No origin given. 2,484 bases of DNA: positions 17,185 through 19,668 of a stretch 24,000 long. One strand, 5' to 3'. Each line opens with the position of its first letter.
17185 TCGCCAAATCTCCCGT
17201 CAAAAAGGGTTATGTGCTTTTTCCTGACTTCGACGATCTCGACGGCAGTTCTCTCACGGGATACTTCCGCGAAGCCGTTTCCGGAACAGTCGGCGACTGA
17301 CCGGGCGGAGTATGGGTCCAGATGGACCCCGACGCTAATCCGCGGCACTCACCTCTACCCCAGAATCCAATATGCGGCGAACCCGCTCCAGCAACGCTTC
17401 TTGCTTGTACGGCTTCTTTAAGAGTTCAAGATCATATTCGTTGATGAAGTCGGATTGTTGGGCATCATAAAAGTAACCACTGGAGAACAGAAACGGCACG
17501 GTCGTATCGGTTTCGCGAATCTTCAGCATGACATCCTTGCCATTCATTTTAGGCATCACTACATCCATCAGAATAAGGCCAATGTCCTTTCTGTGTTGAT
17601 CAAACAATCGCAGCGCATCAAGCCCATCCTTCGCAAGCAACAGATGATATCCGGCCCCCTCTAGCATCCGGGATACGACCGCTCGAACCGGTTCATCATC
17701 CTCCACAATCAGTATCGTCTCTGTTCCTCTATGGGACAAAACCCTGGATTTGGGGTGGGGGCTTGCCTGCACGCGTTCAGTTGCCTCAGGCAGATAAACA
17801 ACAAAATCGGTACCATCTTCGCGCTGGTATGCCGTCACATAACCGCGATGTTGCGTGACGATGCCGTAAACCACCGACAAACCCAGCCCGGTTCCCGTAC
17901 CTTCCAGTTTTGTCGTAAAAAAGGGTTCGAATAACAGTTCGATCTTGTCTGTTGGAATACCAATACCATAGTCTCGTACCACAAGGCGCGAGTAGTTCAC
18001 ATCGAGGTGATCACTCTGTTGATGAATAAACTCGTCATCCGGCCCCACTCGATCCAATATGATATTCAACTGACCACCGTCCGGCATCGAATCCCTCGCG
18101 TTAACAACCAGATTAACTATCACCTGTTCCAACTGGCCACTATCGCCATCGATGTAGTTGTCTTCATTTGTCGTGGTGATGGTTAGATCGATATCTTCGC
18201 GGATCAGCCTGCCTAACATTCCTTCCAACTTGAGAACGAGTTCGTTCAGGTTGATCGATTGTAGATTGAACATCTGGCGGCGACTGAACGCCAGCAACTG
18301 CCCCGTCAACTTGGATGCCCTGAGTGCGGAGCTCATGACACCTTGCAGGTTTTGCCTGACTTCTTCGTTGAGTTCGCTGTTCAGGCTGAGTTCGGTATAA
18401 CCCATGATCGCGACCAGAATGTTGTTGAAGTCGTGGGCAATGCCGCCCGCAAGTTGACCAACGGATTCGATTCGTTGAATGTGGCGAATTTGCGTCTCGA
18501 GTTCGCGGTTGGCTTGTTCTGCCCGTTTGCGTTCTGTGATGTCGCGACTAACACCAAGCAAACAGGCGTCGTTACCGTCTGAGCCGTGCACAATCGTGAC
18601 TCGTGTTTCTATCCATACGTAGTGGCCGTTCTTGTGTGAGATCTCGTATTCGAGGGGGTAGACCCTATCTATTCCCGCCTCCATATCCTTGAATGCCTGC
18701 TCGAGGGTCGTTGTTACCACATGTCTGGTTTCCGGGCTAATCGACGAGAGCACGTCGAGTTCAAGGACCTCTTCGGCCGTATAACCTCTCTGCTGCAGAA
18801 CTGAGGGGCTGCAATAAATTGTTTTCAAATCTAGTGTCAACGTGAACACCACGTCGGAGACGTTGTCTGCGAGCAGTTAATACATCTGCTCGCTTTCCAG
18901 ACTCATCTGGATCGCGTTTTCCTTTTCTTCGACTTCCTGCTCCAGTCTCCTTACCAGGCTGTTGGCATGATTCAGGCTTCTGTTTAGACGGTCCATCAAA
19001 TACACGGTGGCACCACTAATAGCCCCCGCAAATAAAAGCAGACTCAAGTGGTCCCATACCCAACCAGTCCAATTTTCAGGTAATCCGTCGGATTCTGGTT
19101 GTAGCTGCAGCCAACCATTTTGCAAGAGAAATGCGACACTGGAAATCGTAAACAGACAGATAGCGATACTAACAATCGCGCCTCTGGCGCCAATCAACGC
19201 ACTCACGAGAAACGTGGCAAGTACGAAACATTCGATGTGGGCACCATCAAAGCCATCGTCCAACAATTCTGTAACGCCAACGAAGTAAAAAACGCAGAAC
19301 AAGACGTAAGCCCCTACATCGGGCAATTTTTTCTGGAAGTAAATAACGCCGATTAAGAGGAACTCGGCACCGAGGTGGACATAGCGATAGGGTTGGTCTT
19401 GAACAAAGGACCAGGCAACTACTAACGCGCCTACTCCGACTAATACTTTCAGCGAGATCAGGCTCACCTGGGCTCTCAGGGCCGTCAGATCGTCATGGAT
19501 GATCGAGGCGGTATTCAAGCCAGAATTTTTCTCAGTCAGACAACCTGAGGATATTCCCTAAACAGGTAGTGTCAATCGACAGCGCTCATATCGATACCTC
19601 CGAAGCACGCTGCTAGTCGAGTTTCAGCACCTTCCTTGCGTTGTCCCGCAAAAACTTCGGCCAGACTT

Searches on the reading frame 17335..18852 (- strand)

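Call 11: search_protein_families(library=pfam, proteins=[window:17335-18852:-])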
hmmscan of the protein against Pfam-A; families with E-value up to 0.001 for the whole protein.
window:17335-18852:- (505 aa): 7 families
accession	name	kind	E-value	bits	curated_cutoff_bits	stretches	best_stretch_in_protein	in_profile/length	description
PF02518.31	HATPase_c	-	4.7e-21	75.7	26.4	1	236-357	1-110/111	Histidine kinase-, DNA gyrase B-, and HSP90-like ATPase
PF00072.30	Response_reg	-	8.1e-18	65.1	30.2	1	380-492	1-111/111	Response regulator receiver domain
PF08447.18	PAS_3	-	2.7e-14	53.6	25.6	1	12-101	2-88/89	PAS fold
PF00512.31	HisKA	-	6.4e-11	42.6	26.9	1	132-193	3-64/66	His Kinase A (phospho-acceptor) domain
PF13426.13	PAS_9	-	4e-08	33.9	27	1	3-107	5-103/103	PAS domain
PF08448.16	PAS_4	-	6.7e-06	26.8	23.1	1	2-110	8-110/110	PAS fold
PF00989.32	PAS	-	6.8e-05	23.3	22.6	1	2-105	14-113/113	PAS fold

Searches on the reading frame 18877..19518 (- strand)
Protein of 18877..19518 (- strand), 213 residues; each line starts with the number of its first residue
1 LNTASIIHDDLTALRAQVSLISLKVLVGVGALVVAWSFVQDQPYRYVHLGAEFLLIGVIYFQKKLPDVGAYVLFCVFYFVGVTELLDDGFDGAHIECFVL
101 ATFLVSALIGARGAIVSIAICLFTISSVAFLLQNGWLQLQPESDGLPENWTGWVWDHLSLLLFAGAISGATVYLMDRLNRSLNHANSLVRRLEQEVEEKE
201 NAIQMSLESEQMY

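Call 11: search_protein_families(library=pfam, proteins=[window:18877-19518:-])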
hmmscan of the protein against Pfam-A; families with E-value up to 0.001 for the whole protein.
window:18877-19518:- (213 aa): 1 family
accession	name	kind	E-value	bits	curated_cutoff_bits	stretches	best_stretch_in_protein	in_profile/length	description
PF20969.2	MASE11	-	5.5e-08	33.3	27.3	1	55-177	47-167/168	MASE11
